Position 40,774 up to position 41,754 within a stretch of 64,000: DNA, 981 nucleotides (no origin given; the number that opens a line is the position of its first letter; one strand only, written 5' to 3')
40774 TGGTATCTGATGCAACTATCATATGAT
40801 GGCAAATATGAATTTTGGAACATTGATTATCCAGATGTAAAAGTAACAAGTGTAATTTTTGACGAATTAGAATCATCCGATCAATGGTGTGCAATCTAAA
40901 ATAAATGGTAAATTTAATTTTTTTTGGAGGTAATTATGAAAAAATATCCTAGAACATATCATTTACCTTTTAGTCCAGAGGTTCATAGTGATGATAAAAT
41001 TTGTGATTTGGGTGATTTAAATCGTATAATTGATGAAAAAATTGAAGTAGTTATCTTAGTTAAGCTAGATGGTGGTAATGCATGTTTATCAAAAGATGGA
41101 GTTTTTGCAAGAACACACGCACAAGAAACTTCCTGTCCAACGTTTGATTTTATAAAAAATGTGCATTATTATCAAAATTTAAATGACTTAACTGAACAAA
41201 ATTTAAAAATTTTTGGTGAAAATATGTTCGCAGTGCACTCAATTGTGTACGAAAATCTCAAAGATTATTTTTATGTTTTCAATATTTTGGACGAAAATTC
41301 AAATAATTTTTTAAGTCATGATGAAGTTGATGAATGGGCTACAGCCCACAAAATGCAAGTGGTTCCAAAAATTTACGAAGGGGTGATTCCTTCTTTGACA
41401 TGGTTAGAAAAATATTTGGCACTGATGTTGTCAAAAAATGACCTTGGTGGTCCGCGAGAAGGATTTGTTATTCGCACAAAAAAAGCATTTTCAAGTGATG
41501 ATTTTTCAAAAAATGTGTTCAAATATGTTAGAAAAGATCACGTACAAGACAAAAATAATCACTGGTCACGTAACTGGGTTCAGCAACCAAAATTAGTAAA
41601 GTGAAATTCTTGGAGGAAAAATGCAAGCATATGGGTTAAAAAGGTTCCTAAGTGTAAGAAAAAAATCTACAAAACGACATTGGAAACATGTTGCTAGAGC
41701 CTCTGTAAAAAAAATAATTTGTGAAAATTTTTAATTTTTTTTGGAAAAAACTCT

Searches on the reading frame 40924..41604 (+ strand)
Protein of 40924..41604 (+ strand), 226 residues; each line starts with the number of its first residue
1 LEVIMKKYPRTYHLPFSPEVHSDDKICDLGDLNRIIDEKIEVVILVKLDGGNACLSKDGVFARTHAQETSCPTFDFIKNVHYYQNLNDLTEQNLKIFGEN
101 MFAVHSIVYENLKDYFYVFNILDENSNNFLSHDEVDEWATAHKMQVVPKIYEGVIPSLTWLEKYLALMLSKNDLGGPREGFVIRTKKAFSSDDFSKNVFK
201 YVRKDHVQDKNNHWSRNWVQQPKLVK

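Call 4: search_protein_families(library=pfam, proteins=[window:40924-41604:+], max_evalue=0.1)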
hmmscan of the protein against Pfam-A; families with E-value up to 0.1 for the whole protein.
window:40924-41604:+ (226 aa): 4 families
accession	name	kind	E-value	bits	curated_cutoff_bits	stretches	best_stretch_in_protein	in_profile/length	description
PF09414.15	RNA_ligase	-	7.6e-28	98.2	27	1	41-202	2-171/171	RNA ligase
PF13405.12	EF-hand_6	-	0.046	13.9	25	0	116-138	3-25/30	EF-hand domain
PF13499.12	EF-hand_7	-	0.069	14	30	0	116-142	5-31/67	EF-hand domain pair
PF21277.2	T6SS_VgrG3-like_C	-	0.098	13.1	27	0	69-115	80-125/183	Type VI secretion system spike protein VgrG3-like, C-terminal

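Call 5: search_protein_families(library=phrogs, proteins=[window:40924-41604:+], max_evalue=0.01)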
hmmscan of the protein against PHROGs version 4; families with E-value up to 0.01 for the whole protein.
window:40924-41604:+ (226 aa): 4 families
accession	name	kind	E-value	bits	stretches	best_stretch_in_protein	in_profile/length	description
phrog_24030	-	DNA, RNA and nucleotide metabolism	1.1e-45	157.5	1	7-219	135-335/342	RNA ligase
phrog_34045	-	unknown function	1.5e-38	133.5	1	5-221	6-207/219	-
phrog_548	-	DNA, RNA and nucleotide metabolism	8.4e-13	49.2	1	36-211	27-238/341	RNA ligase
phrog_968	-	DNA, RNA and nucleotide metabolism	1.8e-06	28.2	1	84-200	272-382/398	RNA ligase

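Call 9: search_protein_families(library=ncbifam, proteins=[window:40924-41604:+], max_evalue=0.01)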
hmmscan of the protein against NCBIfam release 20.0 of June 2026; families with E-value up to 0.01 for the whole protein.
window:40924-41604:+ (226 aa): 1 family
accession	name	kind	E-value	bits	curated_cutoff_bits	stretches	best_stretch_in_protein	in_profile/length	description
TIGR02306.1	RNA_lig_DRB0094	equivalog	1.8e-05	23.8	151.15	1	78-205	210-337/341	RNA ligase (ATP)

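Call 27: search_solved_structures(query=window:40924-41604:+, max_evalue=0.01, show_alignments=1)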
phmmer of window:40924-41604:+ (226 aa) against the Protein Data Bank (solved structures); distinct sequences matched with E-value up to 0.01: 0.

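Call 48: search_dna_similar(query=window:40924-41604:+, collection=phages, mode=protein, max_rows=12)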
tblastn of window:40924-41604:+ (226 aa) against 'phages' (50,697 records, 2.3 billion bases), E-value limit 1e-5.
Records with a match: 28; places in all: 28; records where one place covers at least 80% of the query: 28.
Best place of each record, by identity: <60% 28.
By first word of the organism name: uncultured 9; Caulobacter 8; Agrobacterium 2; Acinetobacter 2; Halogranum 2; Sinorhizobium 1; Salicola 1; Bertelyvirus 1; Xanthomonas 1; Ralstonia 1.
By host as written in the record: - 9; Caulobacter vibrioides CB15 9; Agrobacterium tumefaciens C58 2; Acinetobacter baumannii DSM 30007 2; Halogranum sp. SS5-1 2; Sinohrizobium meliloti NRRL L-50 1; Salicola sp. PV4 1; Xanthomonas citri 1; and 1 more.
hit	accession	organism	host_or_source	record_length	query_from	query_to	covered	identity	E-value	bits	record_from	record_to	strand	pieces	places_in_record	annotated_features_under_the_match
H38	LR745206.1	uncultured phage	metagenomic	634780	5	218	95%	41.9%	1e-43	161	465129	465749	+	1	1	record has no annotation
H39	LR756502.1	uncultured phage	metagenomic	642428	5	218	95%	40.9%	2e-41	155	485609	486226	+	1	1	record has no annotation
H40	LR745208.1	uncultured phage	metagenomic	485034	7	214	92%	37.0%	2e-30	124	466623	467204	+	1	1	record has no annotation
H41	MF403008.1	Agrobacterium phage Atu_ph07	Agrobacterium tumefaciens C58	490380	8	219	94%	36.1%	4e-26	111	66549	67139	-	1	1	hypothetical protein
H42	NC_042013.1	Agrobacterium phage Atu_ph07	Agrobacterium tumefaciens C58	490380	8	219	94%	36.1%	4e-26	111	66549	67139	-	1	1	hypothetical protein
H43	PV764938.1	Sinorhizobium phage Phosso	Sinohrizobium meliloti NRRL L-50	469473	8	219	94%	34.4%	3e-24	105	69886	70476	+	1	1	RNA ligase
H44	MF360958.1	Salicola phage SCTP-2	Salicola sp. PV4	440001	7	214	92%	35.1%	5e-25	107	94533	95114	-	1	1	101: hypothetical protein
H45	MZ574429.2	Caulobacter phage C1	Caulobacter vibrioides CB15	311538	7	214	92%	34.6%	1e-23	104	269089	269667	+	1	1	hypothetical protein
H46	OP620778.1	Bertelyvirus sp.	Caulobacter vibrioides CB15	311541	7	214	92%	34.6%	1e-23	104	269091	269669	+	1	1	hypothetical protein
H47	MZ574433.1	Caulobacter phage RB23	Caulobacter vibrioides CB15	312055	7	214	92%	34.6%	1e-23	104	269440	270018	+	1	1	hypothetical protein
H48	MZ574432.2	Caulobacter phage BL47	Caulobacter vibrioides CB15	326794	7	214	92%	34.6%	1e-23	104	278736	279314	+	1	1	hypothetical protein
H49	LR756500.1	uncultured phage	metagenomic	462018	3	218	96%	33.0%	7e-29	119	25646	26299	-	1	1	record has no annotation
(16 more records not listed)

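Call 62: search_solved_structures(query=window:40924-41604:+, max_evalue=10, show_alignments=3)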
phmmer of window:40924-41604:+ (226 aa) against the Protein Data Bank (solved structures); distinct sequences matched with E-value up to 10: 3.
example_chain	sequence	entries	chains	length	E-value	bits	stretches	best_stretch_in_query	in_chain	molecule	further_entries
1anu_A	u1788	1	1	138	0.54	12.9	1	37-96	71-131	COHESIN-2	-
2ccl_A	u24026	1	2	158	0.56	12.8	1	37-96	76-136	CELLULOSOMAL SCAFFOLDING PROTEIN A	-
1ohz_A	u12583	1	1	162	0.64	12.6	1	37-96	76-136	CELLULOSOMAL SCAFFOLDING PROTEIN A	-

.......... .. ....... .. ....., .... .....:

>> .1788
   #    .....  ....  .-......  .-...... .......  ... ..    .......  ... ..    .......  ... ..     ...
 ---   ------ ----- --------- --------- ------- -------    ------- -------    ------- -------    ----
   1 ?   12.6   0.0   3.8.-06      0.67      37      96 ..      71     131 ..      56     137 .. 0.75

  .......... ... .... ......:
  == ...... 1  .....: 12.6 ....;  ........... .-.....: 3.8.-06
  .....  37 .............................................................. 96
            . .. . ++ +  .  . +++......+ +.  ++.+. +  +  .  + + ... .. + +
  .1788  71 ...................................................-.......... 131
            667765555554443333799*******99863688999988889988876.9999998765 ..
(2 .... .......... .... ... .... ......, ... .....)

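Call 69: get_annotated_region(hit=H41, flank=3000)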
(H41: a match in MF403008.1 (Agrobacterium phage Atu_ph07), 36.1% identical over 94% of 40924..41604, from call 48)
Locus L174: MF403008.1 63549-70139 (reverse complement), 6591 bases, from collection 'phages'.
description: Agrobacterium phage Atu_ph07, complete genome.
organism: Agrobacterium phage Atu_ph07 (NCBI taxid 2024264)
taxonomy: Viruses; Duplodnaviria; Heunggongvirae; Uroviricota; Caudoviricetes; Polybotosvirus; Polybotosvirus Atuph07
host: Agrobacterium tumefaciens C58; source: -; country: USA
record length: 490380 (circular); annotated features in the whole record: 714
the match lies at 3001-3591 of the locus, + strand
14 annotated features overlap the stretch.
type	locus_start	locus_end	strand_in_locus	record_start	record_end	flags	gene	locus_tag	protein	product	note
CDS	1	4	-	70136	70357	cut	-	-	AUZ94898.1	hypothetical protein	-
CDS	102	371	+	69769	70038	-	-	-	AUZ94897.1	hypothetical protein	-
CDS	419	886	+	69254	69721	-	-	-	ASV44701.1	hypothetical protein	-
CDS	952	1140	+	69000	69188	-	-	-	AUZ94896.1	hypothetical protein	-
CDS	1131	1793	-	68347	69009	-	-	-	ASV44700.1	hypothetical protein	-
CDS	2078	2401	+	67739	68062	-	-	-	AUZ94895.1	hypothetical protein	-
CDS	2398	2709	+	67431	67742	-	-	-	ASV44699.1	hypothetical protein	-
CDS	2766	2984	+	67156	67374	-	-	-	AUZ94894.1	hypothetical protein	-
CDS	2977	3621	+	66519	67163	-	-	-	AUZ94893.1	hypothetical protein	-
CDS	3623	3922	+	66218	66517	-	-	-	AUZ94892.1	hypothetical protein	-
CDS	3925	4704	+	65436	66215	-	-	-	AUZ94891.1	hypothetical protein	-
CDS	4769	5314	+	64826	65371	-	-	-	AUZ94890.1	hypothetical protein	-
CDS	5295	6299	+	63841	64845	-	-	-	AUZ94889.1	hypothetical protein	-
CDS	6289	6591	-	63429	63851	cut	-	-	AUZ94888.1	hypothetical protein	-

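Call 70: get_annotated_region(hit=H44, flank=3000)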
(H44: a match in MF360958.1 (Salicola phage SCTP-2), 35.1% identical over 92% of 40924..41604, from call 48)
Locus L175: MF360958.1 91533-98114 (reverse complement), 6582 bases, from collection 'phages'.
description: Salicola phage SCTP-2, complete genome.
organism: Salicola phage SCTP-2 (NCBI taxid 2015814)
taxonomy: Viruses; Duplodnaviria; Heunggongvirae; Uroviricota; Caudoviricetes
host: Salicola sp. PV4; source: solar saltern; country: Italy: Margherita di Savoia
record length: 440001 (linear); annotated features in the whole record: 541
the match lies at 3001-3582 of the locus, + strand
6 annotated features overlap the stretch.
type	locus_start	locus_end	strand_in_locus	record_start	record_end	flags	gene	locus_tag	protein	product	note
CDS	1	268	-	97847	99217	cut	104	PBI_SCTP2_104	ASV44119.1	hypothetical protein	-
CDS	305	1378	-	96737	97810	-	103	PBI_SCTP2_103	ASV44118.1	bifunctional nicotinamide mononucleotide adenylyltransferase/ADP-ribose pyrophosphatase-like protein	bifunctional nicotinamide mononucleotide adenylyltransferase/ADP-ribose pyrophosphatase homologue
CDS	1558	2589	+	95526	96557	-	102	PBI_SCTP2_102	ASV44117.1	hypothetical protein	-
CDS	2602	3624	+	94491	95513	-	101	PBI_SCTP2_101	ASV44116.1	hypothetical protein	-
CDS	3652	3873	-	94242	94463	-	100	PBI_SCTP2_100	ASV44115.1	hypothetical protein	-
CDS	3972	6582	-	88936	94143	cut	99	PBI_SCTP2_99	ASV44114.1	hypothetical protein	-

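Call 71: get_annotated_region(hit=H45, flank=3000)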
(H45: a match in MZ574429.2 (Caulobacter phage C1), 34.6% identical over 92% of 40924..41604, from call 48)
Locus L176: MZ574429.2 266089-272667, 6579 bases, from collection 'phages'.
description: Caulobacter phage C1, complete genome.
organism: Caulobacter phage C1 (NCBI taxid 2966441)
taxonomy: Viruses; Duplodnaviria; Heunggongvirae; Uroviricota; Caudoviricetes; Dolichocephalovirinae; Bertelyvirus
host: Caulobacter vibrioides CB15; source: Rocky Branch Creek; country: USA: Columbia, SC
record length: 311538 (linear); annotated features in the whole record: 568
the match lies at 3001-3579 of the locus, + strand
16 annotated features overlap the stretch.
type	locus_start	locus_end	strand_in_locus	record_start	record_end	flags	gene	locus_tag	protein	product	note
CDS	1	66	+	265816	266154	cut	-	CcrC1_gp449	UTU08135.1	hypothetical protein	-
CDS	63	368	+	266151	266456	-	-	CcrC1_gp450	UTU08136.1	hypothetical protein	-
CDS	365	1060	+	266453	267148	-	-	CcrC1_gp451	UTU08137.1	hypothetical protein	-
CDS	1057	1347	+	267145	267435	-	-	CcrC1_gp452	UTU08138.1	hypothetical protein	-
CDS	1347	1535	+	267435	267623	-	-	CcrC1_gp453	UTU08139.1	hypothetical protein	-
CDS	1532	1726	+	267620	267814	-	-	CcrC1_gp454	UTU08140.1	hypothetical protein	-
CDS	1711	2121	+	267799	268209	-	-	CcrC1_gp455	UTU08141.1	hypothetical protein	-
CDS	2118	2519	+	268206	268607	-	-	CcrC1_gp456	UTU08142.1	hypothetical protein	-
CDS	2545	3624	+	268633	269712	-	-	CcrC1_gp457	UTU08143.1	hypothetical protein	-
CDS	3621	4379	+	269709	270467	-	-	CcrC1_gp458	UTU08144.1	hypothetical protein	-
CDS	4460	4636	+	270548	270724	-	-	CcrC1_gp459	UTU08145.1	hypothetical protein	-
CDS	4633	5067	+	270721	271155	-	-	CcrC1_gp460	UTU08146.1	hypothetical protein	-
CDS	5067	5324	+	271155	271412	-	-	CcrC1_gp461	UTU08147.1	hypothetical protein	-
CDS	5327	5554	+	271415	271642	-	-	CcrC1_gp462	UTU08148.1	hypothetical protein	-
CDS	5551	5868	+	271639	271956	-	-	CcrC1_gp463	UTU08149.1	hypothetical protein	-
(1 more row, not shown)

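Call 76: search_solved_structures(query=A5, max_evalue=1, show_alignments=1)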
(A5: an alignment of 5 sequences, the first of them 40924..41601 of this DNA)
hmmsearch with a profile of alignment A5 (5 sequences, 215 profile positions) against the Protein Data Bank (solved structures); distinct sequences matched with E-value up to 1: 12.
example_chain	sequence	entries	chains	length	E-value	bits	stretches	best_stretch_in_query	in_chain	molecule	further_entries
5b29_A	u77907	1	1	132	0.64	12.7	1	23-63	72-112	Fatty acid-binding protein, heart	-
5b28_A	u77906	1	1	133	0.65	12.7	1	23-63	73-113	Fatty acid-binding protein, heart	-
1g5w_A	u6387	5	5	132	0.66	12.7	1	23-63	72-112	FATTY ACID-BINDING PROTEIN | MUSCLE FATTY ACID BINDING PROTEIN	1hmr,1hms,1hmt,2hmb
3wvm_A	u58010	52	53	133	0.67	12.6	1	23-63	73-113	Fatty acid-binding protein, heart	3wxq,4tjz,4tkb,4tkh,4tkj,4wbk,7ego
9lvq_A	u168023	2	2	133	0.67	12.6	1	23-63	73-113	Fatty acid-binding protein, heart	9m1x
7v2g_A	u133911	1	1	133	0.67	12.6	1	23-63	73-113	Fatty acid-binding protein, heart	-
5hz9_A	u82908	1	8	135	0.68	12.6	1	23-63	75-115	Fatty acid-binding protein, heart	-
5ce4_A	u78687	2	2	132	0.68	12.6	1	23-63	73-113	Fatty acid-binding protein, heart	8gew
5b27_A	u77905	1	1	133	0.69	12.6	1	23-63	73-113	Fatty acid-binding protein, heart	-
6aq1_A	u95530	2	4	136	0.69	12.6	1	23-63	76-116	Fatty acid-binding protein, heart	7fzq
3wbg_A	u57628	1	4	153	0.84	12.3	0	23-62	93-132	Fatty acid-binding protein, heart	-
3rsw_A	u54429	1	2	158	0.92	12.2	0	23-62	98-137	Fatty acid-binding protein, heart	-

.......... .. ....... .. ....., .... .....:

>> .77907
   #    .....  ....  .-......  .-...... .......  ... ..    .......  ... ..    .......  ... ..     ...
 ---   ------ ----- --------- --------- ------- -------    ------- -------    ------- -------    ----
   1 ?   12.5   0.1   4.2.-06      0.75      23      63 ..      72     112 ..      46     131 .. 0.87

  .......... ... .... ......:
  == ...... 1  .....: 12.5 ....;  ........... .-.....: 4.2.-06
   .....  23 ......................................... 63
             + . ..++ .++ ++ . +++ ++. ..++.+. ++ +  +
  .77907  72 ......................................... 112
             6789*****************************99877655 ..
